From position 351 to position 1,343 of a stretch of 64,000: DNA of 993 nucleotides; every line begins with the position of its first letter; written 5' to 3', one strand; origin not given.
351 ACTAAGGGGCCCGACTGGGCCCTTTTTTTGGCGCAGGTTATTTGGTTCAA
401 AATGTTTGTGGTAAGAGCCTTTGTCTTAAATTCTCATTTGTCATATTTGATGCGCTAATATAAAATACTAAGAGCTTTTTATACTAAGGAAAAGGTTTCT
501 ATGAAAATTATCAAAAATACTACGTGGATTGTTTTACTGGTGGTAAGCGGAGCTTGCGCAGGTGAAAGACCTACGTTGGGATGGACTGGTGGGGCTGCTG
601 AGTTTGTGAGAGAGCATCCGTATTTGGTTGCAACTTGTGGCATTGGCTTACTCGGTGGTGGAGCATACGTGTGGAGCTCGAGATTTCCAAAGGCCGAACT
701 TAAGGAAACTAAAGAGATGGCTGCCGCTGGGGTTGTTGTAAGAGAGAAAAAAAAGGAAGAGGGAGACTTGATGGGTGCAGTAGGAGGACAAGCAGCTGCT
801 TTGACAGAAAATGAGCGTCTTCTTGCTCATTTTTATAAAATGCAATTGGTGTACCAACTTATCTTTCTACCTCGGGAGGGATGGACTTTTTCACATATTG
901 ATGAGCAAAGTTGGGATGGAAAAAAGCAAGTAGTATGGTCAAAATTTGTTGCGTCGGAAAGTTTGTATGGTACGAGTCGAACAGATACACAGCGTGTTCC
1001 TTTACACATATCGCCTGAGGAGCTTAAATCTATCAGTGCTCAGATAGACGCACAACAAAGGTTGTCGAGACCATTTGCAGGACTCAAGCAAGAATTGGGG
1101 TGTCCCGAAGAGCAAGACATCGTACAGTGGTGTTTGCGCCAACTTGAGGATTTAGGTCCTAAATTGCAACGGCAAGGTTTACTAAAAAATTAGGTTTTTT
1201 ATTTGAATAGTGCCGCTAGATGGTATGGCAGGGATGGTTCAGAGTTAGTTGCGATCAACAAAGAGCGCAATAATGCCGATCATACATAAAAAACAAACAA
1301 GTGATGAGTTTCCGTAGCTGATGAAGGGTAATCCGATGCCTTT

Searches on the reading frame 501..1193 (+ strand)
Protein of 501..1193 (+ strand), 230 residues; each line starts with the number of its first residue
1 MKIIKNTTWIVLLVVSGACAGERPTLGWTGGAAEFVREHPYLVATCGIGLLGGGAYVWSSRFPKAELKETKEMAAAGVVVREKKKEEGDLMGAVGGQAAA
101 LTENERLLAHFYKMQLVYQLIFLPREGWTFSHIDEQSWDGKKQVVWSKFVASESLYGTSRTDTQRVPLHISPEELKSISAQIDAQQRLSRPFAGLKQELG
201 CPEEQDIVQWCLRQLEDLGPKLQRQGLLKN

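Call 82: search_protein_families(library=pfam, proteins=[window:501-1193:+], max_evalue=0.01)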
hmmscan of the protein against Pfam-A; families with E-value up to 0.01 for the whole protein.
window:501-1193:+ (230 aa): 0 families

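Call 99: find_encoding_contigs(protein=window:501-1193:+, flank=10000, max_places=4)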
Protein window:501-1193:+ (230 aa): 5 contigs read that carry it; 3 places shown.
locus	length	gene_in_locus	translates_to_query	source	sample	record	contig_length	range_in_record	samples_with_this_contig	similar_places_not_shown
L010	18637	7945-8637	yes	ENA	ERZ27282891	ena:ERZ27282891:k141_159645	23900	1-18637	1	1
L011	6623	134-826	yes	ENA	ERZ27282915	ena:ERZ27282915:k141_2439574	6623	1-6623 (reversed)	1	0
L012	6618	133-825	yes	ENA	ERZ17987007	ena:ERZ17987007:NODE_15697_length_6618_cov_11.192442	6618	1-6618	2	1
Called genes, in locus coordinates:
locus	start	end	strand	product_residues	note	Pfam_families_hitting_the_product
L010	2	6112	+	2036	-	?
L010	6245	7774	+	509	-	PF02789:Peptidase_M17_N, PF00883:Peptidase_M17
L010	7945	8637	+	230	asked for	-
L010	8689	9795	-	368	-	PF01098:FTSW_RODA_SPOVE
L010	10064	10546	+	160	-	-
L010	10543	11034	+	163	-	-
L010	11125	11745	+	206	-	-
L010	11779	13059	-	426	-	PF21799:MurD-like_N (weak), PF08245:Mur_ligase_M, PF02875:Mur_ligase_C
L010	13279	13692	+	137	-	-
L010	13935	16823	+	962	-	PF00133:tRNA-synt_1, PF09334:tRNA-synt_1g, PF08264:Anticodon_1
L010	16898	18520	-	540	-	-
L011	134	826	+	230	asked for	-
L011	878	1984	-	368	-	PF01098:FTSW_RODA_SPOVE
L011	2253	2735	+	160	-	-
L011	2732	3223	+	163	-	-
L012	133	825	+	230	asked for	-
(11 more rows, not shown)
